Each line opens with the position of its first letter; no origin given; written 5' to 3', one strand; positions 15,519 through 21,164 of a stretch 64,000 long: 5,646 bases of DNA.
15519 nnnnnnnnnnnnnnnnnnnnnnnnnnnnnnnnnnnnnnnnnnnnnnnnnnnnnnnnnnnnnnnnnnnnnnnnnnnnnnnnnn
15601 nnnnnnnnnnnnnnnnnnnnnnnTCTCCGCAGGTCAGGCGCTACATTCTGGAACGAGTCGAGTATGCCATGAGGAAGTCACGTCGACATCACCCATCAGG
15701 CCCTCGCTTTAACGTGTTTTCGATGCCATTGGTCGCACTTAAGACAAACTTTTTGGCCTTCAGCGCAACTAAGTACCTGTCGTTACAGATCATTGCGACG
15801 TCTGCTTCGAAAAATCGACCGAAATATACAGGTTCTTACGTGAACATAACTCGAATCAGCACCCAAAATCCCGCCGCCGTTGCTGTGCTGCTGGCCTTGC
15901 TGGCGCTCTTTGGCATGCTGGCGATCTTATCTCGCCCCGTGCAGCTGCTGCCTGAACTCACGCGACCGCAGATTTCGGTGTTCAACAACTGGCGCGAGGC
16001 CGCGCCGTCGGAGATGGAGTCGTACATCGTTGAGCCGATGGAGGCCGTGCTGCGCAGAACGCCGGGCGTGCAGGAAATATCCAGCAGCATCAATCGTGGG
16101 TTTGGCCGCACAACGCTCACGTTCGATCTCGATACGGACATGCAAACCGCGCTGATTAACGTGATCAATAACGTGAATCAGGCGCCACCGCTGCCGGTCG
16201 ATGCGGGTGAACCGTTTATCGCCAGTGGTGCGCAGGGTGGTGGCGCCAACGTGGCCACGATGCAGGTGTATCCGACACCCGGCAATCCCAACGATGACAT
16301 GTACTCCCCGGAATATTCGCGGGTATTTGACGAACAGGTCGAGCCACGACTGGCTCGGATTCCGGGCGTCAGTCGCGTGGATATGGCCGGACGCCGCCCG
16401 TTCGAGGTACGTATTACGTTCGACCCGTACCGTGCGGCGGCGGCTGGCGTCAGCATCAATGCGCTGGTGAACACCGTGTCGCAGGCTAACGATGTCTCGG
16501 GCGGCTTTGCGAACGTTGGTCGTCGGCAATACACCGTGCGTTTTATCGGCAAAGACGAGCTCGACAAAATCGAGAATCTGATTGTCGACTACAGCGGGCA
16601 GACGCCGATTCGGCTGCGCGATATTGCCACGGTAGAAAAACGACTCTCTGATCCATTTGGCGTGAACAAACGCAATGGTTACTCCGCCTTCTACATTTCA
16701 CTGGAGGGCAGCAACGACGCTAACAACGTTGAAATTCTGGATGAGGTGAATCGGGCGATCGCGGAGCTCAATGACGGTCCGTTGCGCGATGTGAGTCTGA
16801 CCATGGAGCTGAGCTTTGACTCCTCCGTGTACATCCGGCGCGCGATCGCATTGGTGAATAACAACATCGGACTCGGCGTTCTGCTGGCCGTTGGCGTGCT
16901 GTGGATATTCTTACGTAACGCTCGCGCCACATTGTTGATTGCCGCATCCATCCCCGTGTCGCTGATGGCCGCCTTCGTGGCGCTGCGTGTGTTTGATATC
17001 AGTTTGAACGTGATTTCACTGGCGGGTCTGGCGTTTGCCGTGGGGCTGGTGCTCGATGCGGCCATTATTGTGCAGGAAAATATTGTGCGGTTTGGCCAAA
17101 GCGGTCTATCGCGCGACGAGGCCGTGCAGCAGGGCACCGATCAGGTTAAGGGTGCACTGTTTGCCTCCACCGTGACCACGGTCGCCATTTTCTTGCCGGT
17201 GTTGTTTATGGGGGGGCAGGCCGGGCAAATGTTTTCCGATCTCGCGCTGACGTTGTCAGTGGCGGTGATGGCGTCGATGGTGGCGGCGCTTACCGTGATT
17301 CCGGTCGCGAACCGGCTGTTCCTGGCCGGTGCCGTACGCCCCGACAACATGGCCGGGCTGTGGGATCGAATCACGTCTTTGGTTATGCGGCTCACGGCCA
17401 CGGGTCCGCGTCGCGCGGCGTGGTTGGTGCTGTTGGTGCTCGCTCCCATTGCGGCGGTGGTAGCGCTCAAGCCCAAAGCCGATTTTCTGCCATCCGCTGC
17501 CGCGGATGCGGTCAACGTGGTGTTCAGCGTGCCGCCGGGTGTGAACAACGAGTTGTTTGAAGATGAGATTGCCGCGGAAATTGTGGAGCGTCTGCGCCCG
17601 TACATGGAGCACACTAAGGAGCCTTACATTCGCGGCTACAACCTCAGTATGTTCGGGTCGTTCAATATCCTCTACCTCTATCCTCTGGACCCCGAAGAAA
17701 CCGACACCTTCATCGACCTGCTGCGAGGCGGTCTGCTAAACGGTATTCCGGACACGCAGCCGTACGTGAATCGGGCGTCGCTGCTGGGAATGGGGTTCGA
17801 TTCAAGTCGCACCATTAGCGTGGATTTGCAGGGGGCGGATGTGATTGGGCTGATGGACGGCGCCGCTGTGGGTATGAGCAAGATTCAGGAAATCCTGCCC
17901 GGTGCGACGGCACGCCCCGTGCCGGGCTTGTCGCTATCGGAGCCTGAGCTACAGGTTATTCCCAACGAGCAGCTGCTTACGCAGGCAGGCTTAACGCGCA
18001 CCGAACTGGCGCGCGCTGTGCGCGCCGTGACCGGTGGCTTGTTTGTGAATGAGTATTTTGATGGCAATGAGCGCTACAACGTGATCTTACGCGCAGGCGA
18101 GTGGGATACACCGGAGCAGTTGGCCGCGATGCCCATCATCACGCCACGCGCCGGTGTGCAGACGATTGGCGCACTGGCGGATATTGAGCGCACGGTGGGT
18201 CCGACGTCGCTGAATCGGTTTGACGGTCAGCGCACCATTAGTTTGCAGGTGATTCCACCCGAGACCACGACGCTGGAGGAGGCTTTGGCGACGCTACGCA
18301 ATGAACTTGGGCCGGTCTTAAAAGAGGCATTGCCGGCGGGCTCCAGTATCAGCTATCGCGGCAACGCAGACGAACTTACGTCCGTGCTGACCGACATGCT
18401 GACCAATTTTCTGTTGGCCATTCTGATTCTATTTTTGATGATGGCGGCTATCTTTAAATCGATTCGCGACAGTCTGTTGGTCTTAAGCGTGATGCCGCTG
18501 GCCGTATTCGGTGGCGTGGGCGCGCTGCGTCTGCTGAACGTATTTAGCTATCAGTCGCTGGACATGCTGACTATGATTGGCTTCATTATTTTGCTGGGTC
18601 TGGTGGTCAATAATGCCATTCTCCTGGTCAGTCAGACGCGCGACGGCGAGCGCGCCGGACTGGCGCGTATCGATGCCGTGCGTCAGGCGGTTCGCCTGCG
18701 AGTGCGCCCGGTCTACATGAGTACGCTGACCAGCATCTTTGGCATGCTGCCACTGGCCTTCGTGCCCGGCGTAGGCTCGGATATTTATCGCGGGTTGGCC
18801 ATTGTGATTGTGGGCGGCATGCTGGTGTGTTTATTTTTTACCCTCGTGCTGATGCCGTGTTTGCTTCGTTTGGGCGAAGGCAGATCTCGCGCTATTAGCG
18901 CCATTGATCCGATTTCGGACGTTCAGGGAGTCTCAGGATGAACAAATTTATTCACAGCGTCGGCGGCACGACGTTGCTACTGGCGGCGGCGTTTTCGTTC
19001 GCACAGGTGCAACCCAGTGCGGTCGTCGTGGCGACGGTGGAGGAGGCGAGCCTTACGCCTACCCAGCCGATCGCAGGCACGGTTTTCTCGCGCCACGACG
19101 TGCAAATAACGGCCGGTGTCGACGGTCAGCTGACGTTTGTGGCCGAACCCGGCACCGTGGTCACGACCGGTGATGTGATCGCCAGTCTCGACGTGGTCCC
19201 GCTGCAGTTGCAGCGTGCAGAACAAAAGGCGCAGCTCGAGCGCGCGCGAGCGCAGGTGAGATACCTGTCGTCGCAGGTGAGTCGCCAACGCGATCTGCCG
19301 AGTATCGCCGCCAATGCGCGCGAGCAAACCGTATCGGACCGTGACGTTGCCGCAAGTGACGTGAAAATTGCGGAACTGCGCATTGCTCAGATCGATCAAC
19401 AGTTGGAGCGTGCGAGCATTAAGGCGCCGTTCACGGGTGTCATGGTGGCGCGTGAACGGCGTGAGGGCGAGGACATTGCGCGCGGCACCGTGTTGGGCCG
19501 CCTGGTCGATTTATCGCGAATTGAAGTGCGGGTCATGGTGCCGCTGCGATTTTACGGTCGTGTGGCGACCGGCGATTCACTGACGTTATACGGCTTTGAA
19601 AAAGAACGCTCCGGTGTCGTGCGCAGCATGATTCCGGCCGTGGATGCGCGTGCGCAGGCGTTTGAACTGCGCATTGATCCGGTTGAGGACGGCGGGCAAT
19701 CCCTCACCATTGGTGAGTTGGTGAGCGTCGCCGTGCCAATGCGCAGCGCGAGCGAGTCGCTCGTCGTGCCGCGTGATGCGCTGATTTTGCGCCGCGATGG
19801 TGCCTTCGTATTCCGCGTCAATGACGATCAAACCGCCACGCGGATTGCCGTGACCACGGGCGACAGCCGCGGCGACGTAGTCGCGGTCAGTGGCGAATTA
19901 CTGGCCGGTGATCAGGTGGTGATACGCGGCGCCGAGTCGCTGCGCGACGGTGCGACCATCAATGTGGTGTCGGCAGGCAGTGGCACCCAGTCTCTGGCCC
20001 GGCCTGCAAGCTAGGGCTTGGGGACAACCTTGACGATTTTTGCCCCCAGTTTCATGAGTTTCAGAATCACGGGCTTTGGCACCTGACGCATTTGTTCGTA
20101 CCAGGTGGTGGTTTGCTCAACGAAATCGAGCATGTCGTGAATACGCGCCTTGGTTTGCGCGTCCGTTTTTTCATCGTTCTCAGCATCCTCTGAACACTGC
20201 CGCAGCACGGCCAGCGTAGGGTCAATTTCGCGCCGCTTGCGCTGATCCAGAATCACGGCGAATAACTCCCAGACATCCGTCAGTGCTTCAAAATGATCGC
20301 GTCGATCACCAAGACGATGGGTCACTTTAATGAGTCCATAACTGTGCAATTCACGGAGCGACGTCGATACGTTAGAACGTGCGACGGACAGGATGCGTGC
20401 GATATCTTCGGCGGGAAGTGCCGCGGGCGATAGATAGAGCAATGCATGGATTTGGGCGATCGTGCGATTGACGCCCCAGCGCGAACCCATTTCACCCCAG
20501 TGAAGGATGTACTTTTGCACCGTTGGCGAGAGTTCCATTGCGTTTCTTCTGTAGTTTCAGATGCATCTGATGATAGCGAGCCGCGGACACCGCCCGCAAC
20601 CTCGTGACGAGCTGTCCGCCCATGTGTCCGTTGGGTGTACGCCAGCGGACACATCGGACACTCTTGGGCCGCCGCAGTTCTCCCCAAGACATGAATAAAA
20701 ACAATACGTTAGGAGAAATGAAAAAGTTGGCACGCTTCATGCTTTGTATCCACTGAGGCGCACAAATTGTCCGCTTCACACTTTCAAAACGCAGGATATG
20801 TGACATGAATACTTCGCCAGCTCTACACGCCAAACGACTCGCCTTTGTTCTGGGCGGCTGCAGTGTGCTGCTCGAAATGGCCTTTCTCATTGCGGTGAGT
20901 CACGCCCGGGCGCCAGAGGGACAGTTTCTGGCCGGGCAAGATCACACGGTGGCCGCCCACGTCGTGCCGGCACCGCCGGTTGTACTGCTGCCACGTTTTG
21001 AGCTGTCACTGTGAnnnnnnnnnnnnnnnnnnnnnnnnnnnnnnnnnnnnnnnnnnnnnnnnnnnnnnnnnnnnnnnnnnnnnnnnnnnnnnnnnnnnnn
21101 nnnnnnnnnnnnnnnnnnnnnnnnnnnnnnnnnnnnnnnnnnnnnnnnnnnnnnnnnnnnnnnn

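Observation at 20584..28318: Sigma-54-wired MacB-type ABC efflux module whose kinase has no sensor domain (possible proteobacterial analogue of Bce-type transporter-coupled sensing)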

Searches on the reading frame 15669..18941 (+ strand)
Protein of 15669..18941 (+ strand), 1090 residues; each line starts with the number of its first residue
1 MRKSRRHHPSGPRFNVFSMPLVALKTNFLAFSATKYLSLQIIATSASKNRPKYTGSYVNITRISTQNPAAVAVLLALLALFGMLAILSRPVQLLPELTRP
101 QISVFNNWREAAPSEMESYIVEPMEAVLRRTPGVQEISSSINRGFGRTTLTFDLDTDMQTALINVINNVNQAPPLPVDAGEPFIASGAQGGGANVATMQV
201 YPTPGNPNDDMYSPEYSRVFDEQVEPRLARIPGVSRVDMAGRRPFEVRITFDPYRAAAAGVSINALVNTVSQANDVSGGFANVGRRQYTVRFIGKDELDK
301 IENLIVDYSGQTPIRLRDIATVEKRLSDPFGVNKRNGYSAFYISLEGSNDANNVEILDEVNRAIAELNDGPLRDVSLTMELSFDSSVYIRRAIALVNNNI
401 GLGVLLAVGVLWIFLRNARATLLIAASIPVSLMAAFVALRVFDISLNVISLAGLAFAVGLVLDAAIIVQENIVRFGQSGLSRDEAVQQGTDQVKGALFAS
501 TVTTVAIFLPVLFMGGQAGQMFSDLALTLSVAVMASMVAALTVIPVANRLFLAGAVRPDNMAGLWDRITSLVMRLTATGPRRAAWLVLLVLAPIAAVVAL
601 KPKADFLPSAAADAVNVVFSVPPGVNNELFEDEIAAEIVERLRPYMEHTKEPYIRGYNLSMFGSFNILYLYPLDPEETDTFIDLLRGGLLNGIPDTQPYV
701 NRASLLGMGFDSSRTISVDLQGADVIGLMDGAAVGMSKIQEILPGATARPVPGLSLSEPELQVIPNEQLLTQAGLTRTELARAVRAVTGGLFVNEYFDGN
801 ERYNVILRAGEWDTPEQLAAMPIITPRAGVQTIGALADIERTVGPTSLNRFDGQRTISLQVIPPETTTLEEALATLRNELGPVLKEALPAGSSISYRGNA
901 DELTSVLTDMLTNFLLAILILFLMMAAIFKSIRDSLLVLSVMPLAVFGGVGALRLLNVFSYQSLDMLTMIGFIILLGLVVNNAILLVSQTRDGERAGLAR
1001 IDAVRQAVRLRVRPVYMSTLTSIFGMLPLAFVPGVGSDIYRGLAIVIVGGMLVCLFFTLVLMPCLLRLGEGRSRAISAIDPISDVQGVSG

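Call 39: search_protein_families(library=pfam, proteins=[window:15669-18941:+], max_evalue=0.00001)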
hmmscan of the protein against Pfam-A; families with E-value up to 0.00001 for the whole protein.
window:15669-18941:+ (1090 aa): 2 families
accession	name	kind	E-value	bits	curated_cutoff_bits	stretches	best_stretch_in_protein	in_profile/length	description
PF00873.25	ACR_tran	-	7.9e-169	563.9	28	1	62-1067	3-1018/1021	AcrB/AcrD/AcrF family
PF03176.21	MMPL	-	6.4e-17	61.9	20.5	1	903-1069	138-302/333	MMPL family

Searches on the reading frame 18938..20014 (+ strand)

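Call 3: search_protein_families(library=pfam, proteins=[window:18938-20014:+], max_evalue=0.01)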
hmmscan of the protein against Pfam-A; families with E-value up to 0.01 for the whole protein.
window:18938-20014:+ (358 aa): 3 families
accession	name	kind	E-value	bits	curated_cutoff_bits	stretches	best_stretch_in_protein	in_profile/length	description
PF13437.12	HlyD_3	-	4.9e-11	43.8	22.2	1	161-251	2-96/106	HlyD family secretion protein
PF16576.10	HlyD_D23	-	6.3e-09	35.9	30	1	56-247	21-200/214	Barrel-sandwich domain of CusB or HlyD membrane-fusion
PF16886.11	ATP-synt_ab_Xtn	-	8e-05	22.8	25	0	174-210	16-52/88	ATPsynthase alpha/beta subunit barrel-sandwich domain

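Call 5: search_protein_families(library=ncbifam, proteins=[window:18938-20014:+], max_evalue=0.001)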
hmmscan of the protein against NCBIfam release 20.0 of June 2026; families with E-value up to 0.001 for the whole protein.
window:18938-20014:+ (358 aa): 15 families
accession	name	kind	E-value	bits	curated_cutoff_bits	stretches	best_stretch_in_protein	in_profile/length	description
TIGR01730.1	RND_mfp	subfamily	5.7e-51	173.4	94.9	1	29-343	1-321/322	efflux RND transporter periplasmic adaptor subunit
TIGR00999.1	8a0102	subfamily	5.9e-26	91.2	319.3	1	72-335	1-270/271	CzcB/NccB family metal efflux transporter periplasmic adaptor subunit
NF008589.1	PRK11556.1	equivalog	3.7e-16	59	391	2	255-346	299-390/392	MdtA/MuxA family multidrug efflux RND transporter periplasmic adaptor subunit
NF007132.1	PRK09578.1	equivalog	2.3e-11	43.1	512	1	255-352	287-384/396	MexX/AxyX family multidrug efflux RND transporter periplasmic adaptor subunit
NF033138.2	RND-peri-MexC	equivalog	2.8e-09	36.6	625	1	27-343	36-371/375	MexC family multidrug efflux RND transporter periplasmic adaptor subunit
TIGR00998.1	8a0101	subfamily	4.7e-09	35.6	390.8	1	130-213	175-259/334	EmrA/EmrK family multidrug efflux transporter periplasmic adaptor subunit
NF045904.1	RND-peri-MexE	equivalog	1.7e-08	33.8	714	1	22-175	31-181/390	multidrug efflux RND transporter periplasmic adaptor subunit MexE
NF038010.1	ABC_adapt_DarC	equivalog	3.7e-08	32.5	450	1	149-342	221-415/417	darobactin export ABC transporter periplasmic adaptor subunit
NF007303.0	PRK09783.1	subfamily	4.5e-07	28.6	390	1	155-334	211-391/414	copper/silver efflux system membrane fusion protein CusB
NF002939.0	PRK03598.1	equivalog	1.7e-06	27.5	393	0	92-218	140-264/332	secretion protein HlyD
NF007785.0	PRK10476.1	equivalog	5.7e-06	25.4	376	0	126-193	176-243/347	multidrug transporter subunit MdtN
TIGR02971.1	heterocyst_DevB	subfamily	8.5e-05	22.1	129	1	90-235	141-282/327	ABC exporter membrane fusion protein, DevB family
NF007362.0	PRK09859.1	equivalog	0.00047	19.4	738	0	224-349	252-377/385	multidrug transporter subunit MdtE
TIGR01843.1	type_I_hlyD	subfamily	0.00061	18.9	208.65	1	80-170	191-282/422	HlyD family type I secretion periplasmic adaptor subunit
TIGR01000.1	bacteriocin_acc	subfamily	0.00095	18.1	258.85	0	90-194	248-353/457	bacteriocin secretion accessory protein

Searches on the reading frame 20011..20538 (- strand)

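Call 3: search_protein_families(library=pfam, proteins=[window:20011-20538:-], max_evalue=0.01)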
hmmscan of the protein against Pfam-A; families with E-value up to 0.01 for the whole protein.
window:20011-20538:- (175 aa): 8 families
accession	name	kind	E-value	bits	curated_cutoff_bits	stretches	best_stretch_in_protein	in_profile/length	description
PF12802.13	MarR_2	-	1.6e-06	28.6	27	1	22-80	2-60/61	MarR family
PF01047.28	MarR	-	4.3e-05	23.8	24.6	1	40-80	17-57/59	MarR family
PF13545.12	HTH_Crp_2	-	0.00017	22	27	1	41-74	23-56/70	Crp-like helix-turn-helix domain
PF01022.26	HTH_5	-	0.00025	21.3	22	1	34-71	9-46/47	Bacterial regulatory protein, arsR family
PF13463.12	HTH_27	-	0.00037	21.2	22.2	1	42-88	20-66/68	Winged helix DNA-binding domain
PF12840.13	HTH_20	-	0.00067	20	27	1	33-72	10-50/51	Helix-turn-helix domain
PF01325.25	Fe_dep_repress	-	0.00076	20.1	26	1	44-77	26-59/60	Iron dependent repressor, N-terminal DNA binding domain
PF01978.25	TrmB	-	0.00081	19.6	25.6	1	40-74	22-56/68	Sugar-specific transcriptional regulator TrmB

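Call 5: search_protein_families(library=ncbifam, proteins=[window:20011-20538:-], max_evalue=0.001)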
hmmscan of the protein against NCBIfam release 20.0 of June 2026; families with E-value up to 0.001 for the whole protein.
window:20011-20538:- (175 aa): 4 families
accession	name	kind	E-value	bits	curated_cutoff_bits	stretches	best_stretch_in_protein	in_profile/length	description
NF047500.1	choline_R_CudC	equivalog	6.5e-14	52.1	218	1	19-153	20-156/171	choline uptake/conversion transcriptional regulator CudC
NF038251.1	AdcR_fam_Zn_TF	equivalog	6.8e-05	23.1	175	1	22-122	31-127/143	zinc-dependent MarR family transcriptional regulator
NF053606.1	Sta1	subfamily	0.00018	21.5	80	1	21-74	16-68/100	Sta1 family transcriptional regulator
NF033788.1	HTH_metalloreg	subfamily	0.00062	19.5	55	0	33-73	17-58/77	metalloregulator ArsR/SmtB family transcription factor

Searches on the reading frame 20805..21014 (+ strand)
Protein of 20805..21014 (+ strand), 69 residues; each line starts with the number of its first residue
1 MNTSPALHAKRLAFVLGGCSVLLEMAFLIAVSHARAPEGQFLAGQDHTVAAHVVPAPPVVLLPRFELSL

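Call 3: search_protein_families(library=pfam, proteins=[window:20805-21014:+], max_evalue=0.01)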
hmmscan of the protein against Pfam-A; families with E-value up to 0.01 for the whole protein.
window:20805-21014:+ (69 aa): 0 families

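Call 5: search_protein_families(library=ncbifam, proteins=[window:20805-21014:+], max_evalue=0.001)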
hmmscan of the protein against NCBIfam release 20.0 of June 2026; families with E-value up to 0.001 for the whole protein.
window:20805-21014:+ (69 aa): 0 families
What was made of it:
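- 20805..21014 (+): orf69, a small protein with one hydrophobic helix (residues about 11-34) and a 35-residue Pro-rich tail. Its stop overlaps the adaptor start. It is specific to this clade. It has no Pfam or NCBIfam match (calls 3, 5).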
